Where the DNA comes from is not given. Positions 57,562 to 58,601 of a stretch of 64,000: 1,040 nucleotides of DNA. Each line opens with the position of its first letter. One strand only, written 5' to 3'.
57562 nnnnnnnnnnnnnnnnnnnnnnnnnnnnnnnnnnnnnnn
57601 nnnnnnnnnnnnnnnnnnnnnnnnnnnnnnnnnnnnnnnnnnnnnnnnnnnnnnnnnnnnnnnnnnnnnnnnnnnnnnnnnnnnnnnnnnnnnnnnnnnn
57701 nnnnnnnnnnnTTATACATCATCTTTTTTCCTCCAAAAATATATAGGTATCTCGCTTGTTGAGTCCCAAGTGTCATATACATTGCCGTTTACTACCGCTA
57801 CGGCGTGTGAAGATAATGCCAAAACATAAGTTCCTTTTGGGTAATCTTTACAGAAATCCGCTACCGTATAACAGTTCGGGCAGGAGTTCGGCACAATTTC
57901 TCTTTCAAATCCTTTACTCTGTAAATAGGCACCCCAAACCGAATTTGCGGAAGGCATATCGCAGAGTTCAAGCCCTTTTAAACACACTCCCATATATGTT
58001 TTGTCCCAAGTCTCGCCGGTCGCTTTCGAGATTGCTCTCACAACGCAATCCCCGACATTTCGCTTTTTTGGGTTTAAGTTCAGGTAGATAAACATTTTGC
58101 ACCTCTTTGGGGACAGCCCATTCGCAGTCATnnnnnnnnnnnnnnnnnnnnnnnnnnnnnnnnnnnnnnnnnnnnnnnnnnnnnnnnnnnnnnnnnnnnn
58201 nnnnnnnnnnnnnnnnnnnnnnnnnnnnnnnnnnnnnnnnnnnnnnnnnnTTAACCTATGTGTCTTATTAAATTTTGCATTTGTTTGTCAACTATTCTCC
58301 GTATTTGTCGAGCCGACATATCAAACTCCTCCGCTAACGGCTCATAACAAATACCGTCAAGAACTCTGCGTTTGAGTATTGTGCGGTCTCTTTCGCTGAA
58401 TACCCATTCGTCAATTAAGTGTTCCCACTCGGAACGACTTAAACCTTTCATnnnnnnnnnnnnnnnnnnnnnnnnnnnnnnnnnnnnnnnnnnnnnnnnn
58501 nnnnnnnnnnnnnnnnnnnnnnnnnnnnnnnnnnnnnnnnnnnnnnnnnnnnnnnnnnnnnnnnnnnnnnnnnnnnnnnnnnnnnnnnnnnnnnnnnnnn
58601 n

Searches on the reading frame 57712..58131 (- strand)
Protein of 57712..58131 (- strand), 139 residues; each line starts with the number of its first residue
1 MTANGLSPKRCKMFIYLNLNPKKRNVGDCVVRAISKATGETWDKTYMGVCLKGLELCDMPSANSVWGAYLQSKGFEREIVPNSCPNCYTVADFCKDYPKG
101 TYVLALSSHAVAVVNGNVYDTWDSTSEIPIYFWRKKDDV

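Call 4: search_protein_families(library=pfam, proteins=[window:57712-58131:-], max_evalue=0.1)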
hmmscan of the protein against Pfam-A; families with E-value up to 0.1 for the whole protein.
window:57712-58131:- (139 aa): 0 families

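Call 5: search_protein_families(library=phrogs, proteins=[window:57712-58131:-], max_evalue=0.01)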
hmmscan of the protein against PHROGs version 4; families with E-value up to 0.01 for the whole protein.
window:57712-58131:- (139 aa): 2 families
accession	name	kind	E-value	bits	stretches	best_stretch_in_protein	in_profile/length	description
phrog_3754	-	unknown function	1.1e-30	107.8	1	12-136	6-144/145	-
phrog_15863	-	unknown function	6e-12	46.5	1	15-126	4-111/312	-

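Call 6: search_protein_families(library=ncbifam, proteins=[window:57712-58131:-], max_evalue=0.1)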
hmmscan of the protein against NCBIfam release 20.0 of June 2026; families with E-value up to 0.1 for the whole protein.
window:57712-58131:- (139 aa): 0 families

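Call 15: search_solved_structures(query=window:57712-58131:-, max_evalue=1, show_alignments=2)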
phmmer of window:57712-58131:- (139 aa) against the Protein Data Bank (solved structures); distinct sequences matched with E-value up to 1: 1.
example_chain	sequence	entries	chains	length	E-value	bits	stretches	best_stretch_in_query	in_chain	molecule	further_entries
2qmm_A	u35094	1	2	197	0.25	14.6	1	18-58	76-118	UPF0217 protein AF_1056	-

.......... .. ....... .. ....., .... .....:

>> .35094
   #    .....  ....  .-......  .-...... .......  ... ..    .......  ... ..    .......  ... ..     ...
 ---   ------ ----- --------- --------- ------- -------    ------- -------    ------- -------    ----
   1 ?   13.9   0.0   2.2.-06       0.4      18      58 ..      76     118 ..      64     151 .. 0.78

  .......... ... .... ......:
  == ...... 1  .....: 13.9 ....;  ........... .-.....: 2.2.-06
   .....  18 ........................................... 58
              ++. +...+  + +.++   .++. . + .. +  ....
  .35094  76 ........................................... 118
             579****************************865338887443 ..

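Call 18: search_protein_families(library=padloc, proteins=[window:57712-58131:-], max_evalue=0.1)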
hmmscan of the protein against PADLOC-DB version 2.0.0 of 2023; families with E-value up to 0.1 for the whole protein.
window:57712-58131:- (139 aa): 0 families

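Call 29: search_solved_structures(query=A2, max_evalue=10, show_alignments=3)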
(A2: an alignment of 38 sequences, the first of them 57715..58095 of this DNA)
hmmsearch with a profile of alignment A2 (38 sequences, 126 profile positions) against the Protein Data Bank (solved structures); distinct sequences matched with E-value up to 10: 1.
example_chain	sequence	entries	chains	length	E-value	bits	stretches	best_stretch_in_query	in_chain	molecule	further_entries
2xme_A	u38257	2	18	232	1.1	12.7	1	55-99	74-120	CTP-INOSITOL-1-PHOSPHATE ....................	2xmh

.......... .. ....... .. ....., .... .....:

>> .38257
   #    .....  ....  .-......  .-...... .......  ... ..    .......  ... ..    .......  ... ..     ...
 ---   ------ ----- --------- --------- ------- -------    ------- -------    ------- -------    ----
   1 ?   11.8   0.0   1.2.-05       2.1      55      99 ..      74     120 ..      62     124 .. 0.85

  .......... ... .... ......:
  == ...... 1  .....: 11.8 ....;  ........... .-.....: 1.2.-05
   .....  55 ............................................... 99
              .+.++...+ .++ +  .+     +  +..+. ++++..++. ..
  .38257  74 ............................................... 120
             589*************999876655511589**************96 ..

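Call 32: find_homologous_proteins(query=window:57715-58095:-)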
Query window:57715-58095:- (127 aa): 722 proteins with E <= 0.001 among 723 candidates; the best 120 are listed.
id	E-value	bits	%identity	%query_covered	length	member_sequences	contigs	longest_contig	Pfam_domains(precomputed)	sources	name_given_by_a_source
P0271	3.2e-84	298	100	100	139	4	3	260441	-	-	-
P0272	2.0e-69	250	82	98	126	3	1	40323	-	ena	-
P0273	2.4e-64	233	75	98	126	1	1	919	-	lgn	-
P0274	7.0e-63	229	76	98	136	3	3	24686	-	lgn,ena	-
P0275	6.0e-58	213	68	98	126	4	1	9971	-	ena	-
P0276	1.6e-55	205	68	100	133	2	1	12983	-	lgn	-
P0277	3.3e-55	204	64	99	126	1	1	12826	-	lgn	-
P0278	5.3e-54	200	66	98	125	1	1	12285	-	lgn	-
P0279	8.2e-54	199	65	98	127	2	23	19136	-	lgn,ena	-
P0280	9.3e-54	199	64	98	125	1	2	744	-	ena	-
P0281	1.0e-53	199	65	98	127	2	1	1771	-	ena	-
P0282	1.3e-53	199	63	98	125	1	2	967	-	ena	-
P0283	1.3e-53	199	63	98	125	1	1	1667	-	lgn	-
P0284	2.1e-53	198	64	98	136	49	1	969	-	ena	-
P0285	2.2e-53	198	65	98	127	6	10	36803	-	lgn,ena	-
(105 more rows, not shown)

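Call 41: predict_structure(alignment_id=A4)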
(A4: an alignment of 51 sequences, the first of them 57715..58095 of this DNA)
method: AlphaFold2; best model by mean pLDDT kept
length: 127 residues; sequences in the alignment: 51
mean_pLDDT: 94.5   pTM: 0.88
mean pLDDT of the five models: 94.5, 93.3, 93.1, 91.3, 87.7
residues with pLDDT >= 90: 110; 70-90: 15; 50-70: 2; < 50: 0
segments of 3 or more residues with pLDDT < 50: none
pLDDT, mean of each block of 10 residues (from residue 1): 94 91 98 98 96 97 92 90 96 95 97 96 83
secondary structure, 60 per line:
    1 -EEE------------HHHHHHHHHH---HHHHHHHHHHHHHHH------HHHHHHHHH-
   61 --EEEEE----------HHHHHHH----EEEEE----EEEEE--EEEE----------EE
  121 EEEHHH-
elements in order: E2-4 H17-26 H30-44 H51-59 E63-67 H78-84 E89-93 E98-102 E105-108 E119-123

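Call 44: fold_search(model_id=the predicted structure, library=pdb)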
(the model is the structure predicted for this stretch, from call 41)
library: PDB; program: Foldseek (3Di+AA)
matches with E <= 10: 339; with E <= 0.001: 0
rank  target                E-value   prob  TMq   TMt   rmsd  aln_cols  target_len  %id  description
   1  6pgv_A                1.4e-01  0.72  0.49  0.42   6.0       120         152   18  Human Josephin-2 in complex with ubiquitin (released 2019-10-23)
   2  8brf_BBB              2.5e-01  0.30  0.42  0.40   5.8       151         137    9  YopQ apo from Yersinia enterocolitica (released 2023-12-13)
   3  7ahm_C                5.2e-01  0.11  0.25  0.22   8.4       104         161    6  Low-resolution structure of the K+/H+ antiporter subunit KhtT in complex with c-di-AMP (released 2021-03-31)
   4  8ch4_D                5.9e-01  0.18  0.22  0.16   3.4        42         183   14  Crystal structure of the ring cleaving dioxygenase 5-nitrosalicylate 1,2-dioxygenase from Bradyrhizobium sp. (released 2023-07-05)
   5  8ch4_B                7.1e-01  0.16  0.22  0.16   3.5        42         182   14  Crystal structure of the ring cleaving dioxygenase 5-nitrosalicylate 1,2-dioxygenase from Bradyrhizobium sp. (released 2023-07-05)
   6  9io5_C                7.6e-01  0.07  0.20  0.06  10.3        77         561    6  Cryo-EM structure of G1-ATPase dimer from Mycoplasma mobile gliding machinery (released 2025-03-12)
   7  9io5_A                7.6e-01  0.06  0.18  0.06  10.8        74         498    9  Cryo-EM structure of G1-ATPase dimer from Mycoplasma mobile gliding machinery (released 2025-03-12)
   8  9io5_B                8.6e-01  0.06  0.18  0.05  10.8        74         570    9  Cryo-EM structure of G1-ATPase dimer from Mycoplasma mobile gliding machinery (released 2025-03-12)
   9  9io5_J                8.6e-01  0.06  0.19  0.05  10.7        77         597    9  Cryo-EM structure of G1-ATPase dimer from Mycoplasma mobile gliding machinery (released 2025-03-12)
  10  9io5_I                9.2e-01  0.06  0.18  0.05  10.5        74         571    9  Cryo-EM structure of G1-ATPase dimer from Mycoplasma mobile gliding machinery (released 2025-03-12)
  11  6mpz_B                9.8e-01  0.30  0.48  0.45   5.6       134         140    8  Crystal structure of a double glycine motif protease from AMS/PCAT transporter in complex with the leader peptide (released 2019-02-06)
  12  3fe5                  1.0e+00  0.12  0.21  0.11   3.6        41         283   10  Crystal structure of 3-hydroxyanthranilate 3,4-dioxygenase from bovine kidney (released 2009-06-09)
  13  4xwj_B                1.0e+00  0.09  0.23  0.32   5.5        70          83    6  Histidine-containing phosphocarrier protein (HPr) and antisigma factor Rsd complex (released 2015-10-21)
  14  6gyn_A                1.1e+00  0.02  0.15  0.06  14.6       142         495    9  Structure of human HCN4 hyperpolarization-activated cyclic nucleotide-gated ion channel (released 2019-05-08)
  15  8adc_B                1.2e+00  0.10  0.36  0.26   9.4       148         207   14  Viral tegument-like DUBs (released 2023-02-15)
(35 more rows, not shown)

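Call 47: search_dna_similar(query=window:57715-58095:-, collection=phages, mode=protein, max_rows=40, max_evalue=0.01)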
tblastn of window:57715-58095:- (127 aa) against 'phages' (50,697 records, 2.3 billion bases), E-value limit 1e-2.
Records with a match: 51; places in all: 51; records where one place covers at least 80% of the query: 51.
Best place of each record, by identity: <60% 51.
By first word of the organism name: Bacillus 23; Prevotella 15; Bacteriophage 7; Dulem 2; Geobacillus 2; Butyrivibrio 1; bajarodcaudo 1.
By host as written in the record: Prevotella sp. 15; Bacillus anthracis Sterne 10; - 8; Bacillus anthracis 5; Bacillus cereus 4; Geobacillus kaustophilus ATCC 8005 2; Bacillus cereus VKM B-370 2; Propithecus coquereli 1; and 4 more.
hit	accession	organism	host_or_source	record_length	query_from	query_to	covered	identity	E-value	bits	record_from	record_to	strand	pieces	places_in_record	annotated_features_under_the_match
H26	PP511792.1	Dulem virus 33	Propithecus coquereli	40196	1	126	99%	56.3%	1e-41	150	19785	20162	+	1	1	hypothetical protein (x2)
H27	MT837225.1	Bacteriophage sp.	human fecal samples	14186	1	123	97%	56.1%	1e-35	134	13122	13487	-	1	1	record has no annotation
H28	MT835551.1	Bacteriophage sp.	human fecal samples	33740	2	125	98%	54.0%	5e-36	135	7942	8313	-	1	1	record has no annotation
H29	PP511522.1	Dulem virus 35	Varecia variegata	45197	2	124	97%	53.7%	4e-32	124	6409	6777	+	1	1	hypothetical protein (x2)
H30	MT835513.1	Bacteriophage sp.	human fecal samples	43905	1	126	99%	51.6%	1e-35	134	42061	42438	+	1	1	record has no annotation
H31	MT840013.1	Bacteriophage sp.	human fecal samples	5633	4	124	95%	50.8%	5e-31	120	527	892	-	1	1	record has no annotation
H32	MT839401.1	Bacteriophage sp.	human fecal samples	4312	4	124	95%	50.0%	2e-30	119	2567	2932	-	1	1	record has no annotation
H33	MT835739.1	Bacteriophage sp.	human fecal samples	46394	4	123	94%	50.4%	4e-31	121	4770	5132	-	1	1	record has no annotation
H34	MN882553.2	Butyrivibrio virus Ceridwen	Butyrivibrio fibrisolvens DSM 3071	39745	1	125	98%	43.2%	2e-29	116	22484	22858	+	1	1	hypothetical protein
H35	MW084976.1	Bacillus phage Kirov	Bacillus cereus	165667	4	126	97%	41.1%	1e-17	83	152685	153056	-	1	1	putative peptidase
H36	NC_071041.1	Bacillus phage Kirov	Bacillus cereus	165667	4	126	97%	41.1%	1e-17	83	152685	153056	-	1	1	putative peptidase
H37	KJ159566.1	Geobacillus phage GBK2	Geobacillus kaustophilus ATCC 8005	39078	4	125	96%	41.1%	3e-15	76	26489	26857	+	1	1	hypothetical protein (x2)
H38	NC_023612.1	Geobacillus phage GBK2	Geobacillus kaustophilus ATCC 8005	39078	4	125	96%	41.1%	3e-15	76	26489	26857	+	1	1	hypothetical protein (x2)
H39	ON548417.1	Bacillus phage vB_BanS-Thrax1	Bacillus anthracis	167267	4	126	97%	38.7%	7e-16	78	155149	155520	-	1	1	hypothetical protein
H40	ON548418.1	Bacillus phage vB_BanS-Thrax2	Bacillus anthracis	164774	4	124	95%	39.3%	2e-15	77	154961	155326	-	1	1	hypothetical protein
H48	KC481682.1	Bacillus phage vB_BanS-Tsamsa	Bacillus anthracis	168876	4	123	94%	37.2%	5e-14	72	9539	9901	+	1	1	hypothetical protein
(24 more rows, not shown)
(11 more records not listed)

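Call 48: fold_search(model_id=the predicted structure, library=viral)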
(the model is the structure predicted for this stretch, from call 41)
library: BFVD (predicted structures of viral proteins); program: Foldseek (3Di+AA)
matches with E <= 10: 314; with E <= 0.001: 22
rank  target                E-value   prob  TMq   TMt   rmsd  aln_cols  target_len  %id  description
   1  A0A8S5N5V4            7.3e-13  1.00  0.85  0.74   1.0       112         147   51  Uncharacterized protein (Fragment) [Caudovirales sp. ctXjW8]
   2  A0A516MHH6            1.2e-11  1.00  0.85  0.74   2.5       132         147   28  (no name in the UniProt tables at hand)
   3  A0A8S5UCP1            1.9e-10  1.00  0.87  0.32   2.1       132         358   29  Uncharacterized protein [Siphoviridae sp. ctgN495]
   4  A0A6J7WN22            2.4e-09  1.00  0.77  0.77   3.1       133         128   21  Uncharacterized protein [uncultured Caudovirales phage]
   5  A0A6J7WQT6            1.4e-07  1.00  0.75  0.45   3.3       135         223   15  Uncharacterized protein [uncultured Caudovirales phage]
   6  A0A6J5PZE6            1.8e-07  1.00  0.64  0.58   3.8       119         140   24  Thioesterase domain-containing protein [uncultured Caudovirales phage]
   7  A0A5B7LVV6            1.9e-07  1.00  0.64  0.51   4.0       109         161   19  Uncharacterized protein [Pseudomonas phage ITTPL]
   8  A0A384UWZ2            2.1e-07  1.00  0.73  0.65   3.5       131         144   20  (no name in the UniProt tables at hand)
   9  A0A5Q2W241            6.7e-07  1.00  0.78  0.83   2.4       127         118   19  (no name in the UniProt tables at hand)
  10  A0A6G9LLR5            9.3e-07  1.00  0.69  0.50   4.3       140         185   24  Uncharacterized protein [Enterococcus phage vipetofem]
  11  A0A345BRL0            1.5e-06  1.00  0.71  0.76   3.5       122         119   20  (no name in the UniProt tables at hand)
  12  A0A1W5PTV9            1.6e-06  1.00  0.73  0.66   3.7       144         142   17  (no name in the UniProt tables at hand)
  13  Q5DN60                4.6e-06  1.00  0.66  0.41   3.9       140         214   18  Gp45 [Alphaproteobacteria phage PhiJL001]
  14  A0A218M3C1            8.2e-06  1.00  0.64  0.57   3.8       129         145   23  Uncharacterized protein [Acidovorax phage ACP17]
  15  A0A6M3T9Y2            1.5e-05  1.00  0.65  0.66   3.3       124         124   17  Uncharacterized protein [Sphingomonas phage Kharn]
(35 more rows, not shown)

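Call 49: get_annotated_region(hit=H37, flank=4500)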
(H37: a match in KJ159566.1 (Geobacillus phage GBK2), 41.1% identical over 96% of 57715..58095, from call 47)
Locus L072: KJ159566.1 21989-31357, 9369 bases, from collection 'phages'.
description: Geobacillus phage GBK2, complete genome.
organism: Geobacillus phage GBK2 (NCBI taxid 1458842)
taxonomy: Viruses; Duplodnaviria; Heunggongvirae; Uroviricota; Caudoviricetes
host: Geobacillus kaustophilus ATCC 8005; source: -; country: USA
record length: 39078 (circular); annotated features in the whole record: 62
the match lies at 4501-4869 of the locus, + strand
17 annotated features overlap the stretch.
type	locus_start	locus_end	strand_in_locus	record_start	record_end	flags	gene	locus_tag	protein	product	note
CDS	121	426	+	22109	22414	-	-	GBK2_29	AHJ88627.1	hypothetical protein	-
CDS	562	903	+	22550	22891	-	-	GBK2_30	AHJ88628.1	hypothetical protein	-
CDS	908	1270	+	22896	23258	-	-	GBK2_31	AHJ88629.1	hypothetical protein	-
CDS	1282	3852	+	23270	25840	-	-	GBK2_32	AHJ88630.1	hypothetical protein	-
CDS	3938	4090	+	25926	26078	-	-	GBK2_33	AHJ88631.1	hypothetical protein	-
CDS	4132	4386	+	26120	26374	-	-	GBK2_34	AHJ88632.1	hypothetical protein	-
CDS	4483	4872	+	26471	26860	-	-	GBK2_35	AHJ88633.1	hypothetical protein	-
CDS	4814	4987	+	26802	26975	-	-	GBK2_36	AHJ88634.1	hypothetical protein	-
CDS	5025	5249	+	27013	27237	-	-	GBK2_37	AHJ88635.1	hypothetical protein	-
CDS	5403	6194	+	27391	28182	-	-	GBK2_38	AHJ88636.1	recombinase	-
CDS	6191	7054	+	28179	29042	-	-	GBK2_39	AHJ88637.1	RecT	-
CDS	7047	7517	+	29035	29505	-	-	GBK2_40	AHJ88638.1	SSB protein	-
CDS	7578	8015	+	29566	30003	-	-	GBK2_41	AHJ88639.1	hypothetical protein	-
CDS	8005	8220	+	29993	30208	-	-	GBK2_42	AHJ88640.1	hypothetical protein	-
CDS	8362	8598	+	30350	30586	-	-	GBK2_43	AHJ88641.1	hypothetical protein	-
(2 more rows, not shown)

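Call 50: get_annotated_region(hit=H48, flank=4000)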
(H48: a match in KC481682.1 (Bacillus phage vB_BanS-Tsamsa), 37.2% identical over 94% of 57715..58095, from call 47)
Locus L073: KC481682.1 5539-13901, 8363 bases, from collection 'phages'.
description: Bacillus phage vB_BanS-Tsamsa, complete genome.
organism: Bacillus phage vB_BanS-Tsamsa (NCBI taxid 1308863)
taxonomy: Viruses; Duplodnaviria; Heunggongvirae; Uroviricota; Caudoviricetes; Joanripponvirinae; Tsamsavirus; Tsamsavirus tsamsa
host: Bacillus anthracis; source: -; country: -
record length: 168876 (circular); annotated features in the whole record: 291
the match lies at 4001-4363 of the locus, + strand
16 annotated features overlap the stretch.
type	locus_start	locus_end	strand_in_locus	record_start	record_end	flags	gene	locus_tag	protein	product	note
CDS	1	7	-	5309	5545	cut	-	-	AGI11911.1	hypothetical protein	gp8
CDS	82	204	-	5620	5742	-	-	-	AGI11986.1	hypothetical protein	gp9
CDS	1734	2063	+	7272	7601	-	-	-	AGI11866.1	hypothetical protein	gp10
CDS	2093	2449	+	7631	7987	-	-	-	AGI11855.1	hypothetical protein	gp11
CDS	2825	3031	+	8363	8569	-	-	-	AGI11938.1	hypothetical protein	gp12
CDS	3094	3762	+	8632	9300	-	-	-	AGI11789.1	hypothetical protein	gp13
CDS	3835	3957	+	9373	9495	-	-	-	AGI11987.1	hypothetical protein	gp14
CDS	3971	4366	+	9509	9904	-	-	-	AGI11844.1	hypothetical protein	gp15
CDS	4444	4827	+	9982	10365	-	-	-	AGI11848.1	hypothetical protein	gp16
CDS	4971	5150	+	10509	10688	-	-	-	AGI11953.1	hypothetical protein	gp17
CDS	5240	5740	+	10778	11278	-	-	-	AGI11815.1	hypothetical protein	gp18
CDS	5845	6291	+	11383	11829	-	-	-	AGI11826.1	hypothetical protein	gp19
CDS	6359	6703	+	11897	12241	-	-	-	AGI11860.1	hypothetical protein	gp20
CDS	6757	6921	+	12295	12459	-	-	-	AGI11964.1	hypothetical protein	gp21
CDS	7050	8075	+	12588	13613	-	-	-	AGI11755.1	hypothetical protein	gp22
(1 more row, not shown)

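Call 83: search_protein_families(library=pfam, alignment_id=A2, max_evalue=1)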
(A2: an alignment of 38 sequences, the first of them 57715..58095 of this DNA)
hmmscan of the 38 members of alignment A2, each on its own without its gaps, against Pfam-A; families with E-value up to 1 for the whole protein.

A. member 1, window:57715-58095:- (127 aa): 0 families

B. families by the number of members that match (of 38 scanned): 17 families
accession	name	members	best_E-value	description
PF13542.12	HTH_Tnp_ISL3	3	0.12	Helix-turn-helix domain of transposase family ISL3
PF22262.2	DUF6950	2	0.0045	Domain of unknown function (DUF6950)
PF07841.18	DM4_12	2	0.093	DM4/DM12 family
PF24591.1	Phage_YunG-like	2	0.13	Phage YunG-like protein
PF09237.17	GAGA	1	0.072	GAGA factor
PF14081.11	DUF4262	1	0.08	Domain of unknown function (DUF4262)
PF02450.21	LCAT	1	0.083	Lecithin:cholesterol acyltransferase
PF19121.6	DUF5805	1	0.087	Family of unknown function (DUF5805)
PF08513.17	LisH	1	0.1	LisH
PF11880.13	DUF3400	1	0.12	Domain of unknown function (DUF3400)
PF13507.12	GATase_5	1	0.13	CobB/CobQ-like glutamine amidotransferase domain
PF17981.7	ADD_ATRX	1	0.15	Cysteine Rich ADD domain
PF16258.11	DUF4912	1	0.16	Domain of unknown function (DUF4912)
PF18762.7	Kinase-PolyVal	1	0.25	Serine/Threonine/Tyrosine Kinase found in polyvalent proteins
PF02043.22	Bac_chlorC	1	0.26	Bacteriochlorophyll C binding protein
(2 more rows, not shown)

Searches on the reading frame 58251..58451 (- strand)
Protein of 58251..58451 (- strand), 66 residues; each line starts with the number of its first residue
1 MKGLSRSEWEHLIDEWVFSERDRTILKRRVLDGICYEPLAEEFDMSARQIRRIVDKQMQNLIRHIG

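Call 4: search_protein_families(library=pfam, proteins=[window:58251-58451:-], max_evalue=0.1)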
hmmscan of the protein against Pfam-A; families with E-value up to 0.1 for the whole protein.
window:58251-58451:- (66 aa): 3 families
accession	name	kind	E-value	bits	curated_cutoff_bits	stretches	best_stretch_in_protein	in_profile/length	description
PF04545.22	Sigma70_r4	-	0.00027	20.9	24.1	1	19-61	6-48/50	Sigma-70, region 4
PF08765.17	Mor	-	0.00069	20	24.9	1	16-63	56-101/107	Mor transcription activator family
PF13384.12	HTH_23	-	0.0026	18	24.6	1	20-56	4-40/50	Homeodomain-like domain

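Call 5: search_protein_families(library=phrogs, proteins=[window:58251-58451:-], max_evalue=0.01)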
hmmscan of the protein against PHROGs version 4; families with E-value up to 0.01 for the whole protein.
window:58251-58451:- (66 aa): 2 families
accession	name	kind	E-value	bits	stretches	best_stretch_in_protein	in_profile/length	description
phrog_36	-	transcription regulation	0.00068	20.3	1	18-66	140-188/220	transcriptional regulator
phrog_532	-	transcription regulation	0.0032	18.6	1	17-62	79-122/132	late transcriptional activator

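Call 6: search_protein_families(library=ncbifam, proteins=[window:58251-58451:-], max_evalue=0.1)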
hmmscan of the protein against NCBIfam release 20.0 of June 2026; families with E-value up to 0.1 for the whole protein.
window:58251-58451:- (66 aa): 10 families
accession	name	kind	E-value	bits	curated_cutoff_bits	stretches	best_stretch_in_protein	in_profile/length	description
TIGR02937.1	sigma70-ECF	superfamily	0.00012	21.7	42.9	1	18-62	118-162/165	sigma-70 family RNA polymerase sigma factor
NF005143.0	PRK06596.1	subfamily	0.00024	20.7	241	1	18-62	231-278/285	RNA polymerase factor sigma-32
TIGR02392.1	rpoH_proteo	equivalog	0.002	17.8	323.1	1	19-61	220-264/270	RNA polymerase sigma factor RpoH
NF005248.0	PRK06759.1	equivalog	0.0038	17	133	1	17-61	106-150/156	RNA polymerase factor sigma-70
NF008889.0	PRK11924.1-1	subfamily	0.0056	16.3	181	1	22-60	124-162/173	RNA polymerase sigma factor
NF040785.1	CD3324_fam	subfamily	0.011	15.8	65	1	18-54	47-82/82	CD3324 family protein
NF006071.0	PRK08215.1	equivalog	0.011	15.3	372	1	19-65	211-257/258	RNA polymerase sporulation sigma factor SigG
NF005514.0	PRK07122.1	subfamily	0.015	14.4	372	1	18-61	216-259/264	RNA polymerase sigma factor SigF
TIGR02850.1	spore_sigG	equivalog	0.03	13.8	457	1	18-63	207-252/254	RNA polymerase sporulation sigma factor SigG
TIGR02980.1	SigBFG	subfamily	0.062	13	234.35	1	18-63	179-224/227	SigB/SigF/SigG family RNA polymerase sigma factor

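Call 18: search_protein_families(library=padloc, proteins=[window:58251-58451:-], max_evalue=0.1)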
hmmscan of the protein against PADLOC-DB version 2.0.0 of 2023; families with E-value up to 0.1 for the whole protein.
window:58251-58451:- (66 aa): 0 families
